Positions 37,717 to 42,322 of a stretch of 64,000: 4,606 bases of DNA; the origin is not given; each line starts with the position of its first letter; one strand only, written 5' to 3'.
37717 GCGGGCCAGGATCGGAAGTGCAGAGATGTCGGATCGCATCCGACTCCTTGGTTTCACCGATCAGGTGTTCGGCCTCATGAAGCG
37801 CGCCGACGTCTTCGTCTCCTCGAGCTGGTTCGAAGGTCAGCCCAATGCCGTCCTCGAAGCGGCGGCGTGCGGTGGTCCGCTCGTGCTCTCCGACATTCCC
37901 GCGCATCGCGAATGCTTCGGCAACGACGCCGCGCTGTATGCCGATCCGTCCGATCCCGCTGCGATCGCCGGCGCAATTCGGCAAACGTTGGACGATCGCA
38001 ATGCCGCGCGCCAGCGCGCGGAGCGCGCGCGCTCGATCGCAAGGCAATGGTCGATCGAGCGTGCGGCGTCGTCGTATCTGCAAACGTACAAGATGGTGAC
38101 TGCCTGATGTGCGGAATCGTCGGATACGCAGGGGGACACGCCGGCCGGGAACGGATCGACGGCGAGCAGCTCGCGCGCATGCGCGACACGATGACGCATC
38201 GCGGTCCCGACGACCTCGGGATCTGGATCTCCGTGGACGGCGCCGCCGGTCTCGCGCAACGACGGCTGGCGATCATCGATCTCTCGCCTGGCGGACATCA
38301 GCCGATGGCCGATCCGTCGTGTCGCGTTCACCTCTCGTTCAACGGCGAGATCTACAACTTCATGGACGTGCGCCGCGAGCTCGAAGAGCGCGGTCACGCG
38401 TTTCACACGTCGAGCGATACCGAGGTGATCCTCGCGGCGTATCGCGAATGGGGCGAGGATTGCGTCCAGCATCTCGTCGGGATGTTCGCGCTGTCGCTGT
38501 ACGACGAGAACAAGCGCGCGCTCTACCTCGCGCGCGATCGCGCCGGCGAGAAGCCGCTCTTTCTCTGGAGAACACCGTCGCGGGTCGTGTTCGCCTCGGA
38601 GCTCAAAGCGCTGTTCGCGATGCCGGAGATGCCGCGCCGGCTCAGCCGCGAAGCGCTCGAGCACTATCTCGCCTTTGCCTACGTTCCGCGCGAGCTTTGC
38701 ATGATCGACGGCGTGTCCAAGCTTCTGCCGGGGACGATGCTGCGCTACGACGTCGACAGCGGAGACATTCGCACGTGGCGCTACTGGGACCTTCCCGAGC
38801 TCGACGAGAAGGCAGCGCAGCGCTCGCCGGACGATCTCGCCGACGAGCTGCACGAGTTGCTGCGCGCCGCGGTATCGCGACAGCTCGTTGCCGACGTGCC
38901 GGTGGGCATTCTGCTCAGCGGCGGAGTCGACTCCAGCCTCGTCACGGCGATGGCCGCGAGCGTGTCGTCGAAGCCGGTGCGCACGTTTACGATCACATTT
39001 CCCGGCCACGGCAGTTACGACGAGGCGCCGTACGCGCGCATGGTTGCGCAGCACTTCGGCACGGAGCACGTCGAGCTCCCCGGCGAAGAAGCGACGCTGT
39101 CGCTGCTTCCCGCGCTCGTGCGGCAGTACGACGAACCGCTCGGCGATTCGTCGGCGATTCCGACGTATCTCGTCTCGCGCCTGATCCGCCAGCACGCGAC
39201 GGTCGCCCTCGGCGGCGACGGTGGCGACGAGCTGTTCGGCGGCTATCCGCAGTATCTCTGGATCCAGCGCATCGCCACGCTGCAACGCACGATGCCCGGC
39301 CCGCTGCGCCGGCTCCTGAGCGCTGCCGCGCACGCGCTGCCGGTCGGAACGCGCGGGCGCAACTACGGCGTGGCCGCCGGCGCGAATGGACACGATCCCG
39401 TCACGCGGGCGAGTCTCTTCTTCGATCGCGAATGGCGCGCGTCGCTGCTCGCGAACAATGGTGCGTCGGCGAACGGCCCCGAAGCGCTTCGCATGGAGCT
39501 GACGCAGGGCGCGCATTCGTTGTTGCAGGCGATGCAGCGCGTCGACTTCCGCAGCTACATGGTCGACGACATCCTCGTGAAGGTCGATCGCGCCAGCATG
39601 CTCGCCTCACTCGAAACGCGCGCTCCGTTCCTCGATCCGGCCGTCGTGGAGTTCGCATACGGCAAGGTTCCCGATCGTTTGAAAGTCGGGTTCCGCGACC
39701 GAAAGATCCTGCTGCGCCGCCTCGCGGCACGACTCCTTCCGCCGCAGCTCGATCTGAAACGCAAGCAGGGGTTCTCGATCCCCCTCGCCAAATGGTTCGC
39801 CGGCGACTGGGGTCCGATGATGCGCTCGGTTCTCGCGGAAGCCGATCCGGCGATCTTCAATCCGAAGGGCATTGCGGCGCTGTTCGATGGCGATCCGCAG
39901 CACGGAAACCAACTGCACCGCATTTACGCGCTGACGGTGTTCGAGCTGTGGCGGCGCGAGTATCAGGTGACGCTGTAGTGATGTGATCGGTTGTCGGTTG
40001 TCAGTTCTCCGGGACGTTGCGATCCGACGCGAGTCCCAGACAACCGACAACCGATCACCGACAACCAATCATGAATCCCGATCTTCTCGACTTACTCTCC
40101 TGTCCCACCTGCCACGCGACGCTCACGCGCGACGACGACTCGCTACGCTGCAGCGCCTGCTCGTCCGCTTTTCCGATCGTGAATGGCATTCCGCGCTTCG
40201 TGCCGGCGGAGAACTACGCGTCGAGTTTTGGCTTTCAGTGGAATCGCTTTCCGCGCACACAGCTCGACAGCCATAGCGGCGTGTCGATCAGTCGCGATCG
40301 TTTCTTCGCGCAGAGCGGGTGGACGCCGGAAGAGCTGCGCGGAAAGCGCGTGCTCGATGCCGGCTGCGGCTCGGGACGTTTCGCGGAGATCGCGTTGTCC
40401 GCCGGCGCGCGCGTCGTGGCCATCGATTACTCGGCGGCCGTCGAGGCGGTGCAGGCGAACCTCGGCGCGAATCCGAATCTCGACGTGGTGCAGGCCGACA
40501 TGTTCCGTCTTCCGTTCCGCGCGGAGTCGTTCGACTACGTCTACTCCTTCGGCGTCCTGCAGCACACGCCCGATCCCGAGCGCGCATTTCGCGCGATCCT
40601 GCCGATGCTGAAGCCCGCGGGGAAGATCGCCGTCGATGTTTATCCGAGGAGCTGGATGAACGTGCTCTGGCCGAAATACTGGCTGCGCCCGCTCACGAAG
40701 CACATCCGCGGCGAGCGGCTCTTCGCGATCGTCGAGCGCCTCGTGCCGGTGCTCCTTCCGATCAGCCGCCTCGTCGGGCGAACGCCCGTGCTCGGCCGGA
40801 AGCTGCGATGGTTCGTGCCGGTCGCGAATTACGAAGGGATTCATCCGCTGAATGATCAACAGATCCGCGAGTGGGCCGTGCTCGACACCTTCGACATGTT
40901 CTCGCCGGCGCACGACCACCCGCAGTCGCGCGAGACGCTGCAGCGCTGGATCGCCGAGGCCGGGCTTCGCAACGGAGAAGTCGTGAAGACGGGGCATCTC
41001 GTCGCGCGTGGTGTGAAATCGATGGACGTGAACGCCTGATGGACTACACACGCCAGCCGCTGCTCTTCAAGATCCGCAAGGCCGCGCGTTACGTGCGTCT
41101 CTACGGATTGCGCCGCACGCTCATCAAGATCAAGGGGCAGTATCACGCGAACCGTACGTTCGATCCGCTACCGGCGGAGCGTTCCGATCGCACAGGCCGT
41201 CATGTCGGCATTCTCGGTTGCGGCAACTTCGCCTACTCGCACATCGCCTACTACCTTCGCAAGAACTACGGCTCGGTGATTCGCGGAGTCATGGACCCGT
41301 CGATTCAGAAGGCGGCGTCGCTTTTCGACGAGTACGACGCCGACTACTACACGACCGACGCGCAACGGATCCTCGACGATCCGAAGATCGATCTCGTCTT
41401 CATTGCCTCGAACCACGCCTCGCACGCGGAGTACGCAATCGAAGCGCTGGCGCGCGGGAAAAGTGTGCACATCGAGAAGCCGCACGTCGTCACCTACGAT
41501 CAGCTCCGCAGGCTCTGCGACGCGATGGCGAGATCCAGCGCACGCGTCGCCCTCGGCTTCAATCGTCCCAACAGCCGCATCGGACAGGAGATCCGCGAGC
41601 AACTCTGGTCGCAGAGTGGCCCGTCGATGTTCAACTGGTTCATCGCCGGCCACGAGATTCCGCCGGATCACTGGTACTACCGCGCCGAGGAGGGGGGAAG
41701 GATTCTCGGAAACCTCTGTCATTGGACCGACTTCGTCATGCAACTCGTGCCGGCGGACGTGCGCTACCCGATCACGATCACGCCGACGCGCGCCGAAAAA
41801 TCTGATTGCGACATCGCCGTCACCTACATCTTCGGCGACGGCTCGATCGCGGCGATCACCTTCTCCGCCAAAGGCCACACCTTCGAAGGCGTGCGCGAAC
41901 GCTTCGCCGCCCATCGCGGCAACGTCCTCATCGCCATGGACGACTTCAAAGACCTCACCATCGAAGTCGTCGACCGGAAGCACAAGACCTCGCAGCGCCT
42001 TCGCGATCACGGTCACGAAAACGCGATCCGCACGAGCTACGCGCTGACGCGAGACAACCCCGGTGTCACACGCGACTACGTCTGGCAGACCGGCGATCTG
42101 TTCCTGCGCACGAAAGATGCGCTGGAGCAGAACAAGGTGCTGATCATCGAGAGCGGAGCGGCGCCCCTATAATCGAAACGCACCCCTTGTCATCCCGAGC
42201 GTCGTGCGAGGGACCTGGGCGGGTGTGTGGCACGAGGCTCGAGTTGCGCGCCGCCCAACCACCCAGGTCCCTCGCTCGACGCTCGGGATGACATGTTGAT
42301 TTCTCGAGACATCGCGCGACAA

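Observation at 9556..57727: Superfamily of intergenic hairpins with tandem 7-nt arms: conserved architecture, variable unit sequence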

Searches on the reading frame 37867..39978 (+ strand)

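Call 81: search_protein_families(library=pfam, proteins=[window:37867-39978:+], max_evalue=0.00001)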
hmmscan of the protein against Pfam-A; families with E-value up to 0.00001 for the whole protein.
window:37867-39978:+ (703 aa): 3 families
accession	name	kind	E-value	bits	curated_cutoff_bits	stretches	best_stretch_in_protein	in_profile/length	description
PF00733.27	Asn_synthase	-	7.9e-85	286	21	1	327-696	1-353/354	Asparagine synthase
PF13537.11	GATase_7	-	2e-44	151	25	1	132-250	2-122/123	Glutamine amidotransferase domain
PF13522.11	GATase_6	-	6.7e-42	143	27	1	114-245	1-130/130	Glutamine amidotransferase domain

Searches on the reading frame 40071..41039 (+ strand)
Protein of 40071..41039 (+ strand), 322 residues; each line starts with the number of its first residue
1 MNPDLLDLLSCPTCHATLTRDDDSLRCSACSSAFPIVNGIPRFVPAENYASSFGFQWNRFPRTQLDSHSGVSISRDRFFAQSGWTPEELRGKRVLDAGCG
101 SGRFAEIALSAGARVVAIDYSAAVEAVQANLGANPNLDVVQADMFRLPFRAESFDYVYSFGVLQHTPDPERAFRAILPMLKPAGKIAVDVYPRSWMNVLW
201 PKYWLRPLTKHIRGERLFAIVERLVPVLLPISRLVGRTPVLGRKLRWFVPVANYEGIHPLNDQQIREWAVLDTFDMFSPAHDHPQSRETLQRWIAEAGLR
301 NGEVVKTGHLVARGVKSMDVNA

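Call 40: search_protein_families(library=pfam, proteins=[window:40071-41039:+])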
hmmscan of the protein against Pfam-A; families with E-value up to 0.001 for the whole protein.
window:40071-41039:+ (322 aa): 9 families
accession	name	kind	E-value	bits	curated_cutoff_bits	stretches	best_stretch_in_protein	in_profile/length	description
PF08241.18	Methyltransf_11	-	2.2e-23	83.1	21.2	1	95-187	1-94/95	Methyltransferase domain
PF13489.12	Methyltransf_23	-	4.6e-20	72.4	27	1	86-301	18-161/164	Methyltransferase domain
PF13649.12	Methyltransf_25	-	8.4e-20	71.7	27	1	94-184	1-97/97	Methyltransferase domain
PF08242.18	Methyltransf_12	-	1.3e-15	58.4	30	1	95-185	1-97/98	Methyltransferase domain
PF13847.12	Methyltransf_31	-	1.2e-14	54.7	27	1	91-189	4-110/145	Methyltransferase domain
PF08003.17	Methyltransf_9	-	3.9e-08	33.1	23.8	1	88-188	113-217/315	Protein of unknown function (DUF1698)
PF03966.22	Trm112p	-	4.5e-08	33.3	22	1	3-39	2-40/40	Trm112p-like protein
PF01209.24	Ubie_methyltran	-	9e-08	32.2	20.1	1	88-188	45-151/233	ubiE/COQ5 methyltransferase family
PF01728.25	FtsJ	-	0.00072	20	24.1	0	90-151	21-82/181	FtsJ-like methyltransferase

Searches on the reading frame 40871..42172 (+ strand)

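Call 81: search_protein_families(library=pfam, proteins=[window:40871-42172:+], max_evalue=0.00001)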
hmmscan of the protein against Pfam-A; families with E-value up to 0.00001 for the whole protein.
window:40871-42172:+ (433 aa): 1 family
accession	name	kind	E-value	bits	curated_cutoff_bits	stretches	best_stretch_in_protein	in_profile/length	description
PF01408.29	GFO_IDH_MocA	-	1e-22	81.5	24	1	111-230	2-120/120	Oxidoreductase family, NAD-binding Rossmann fold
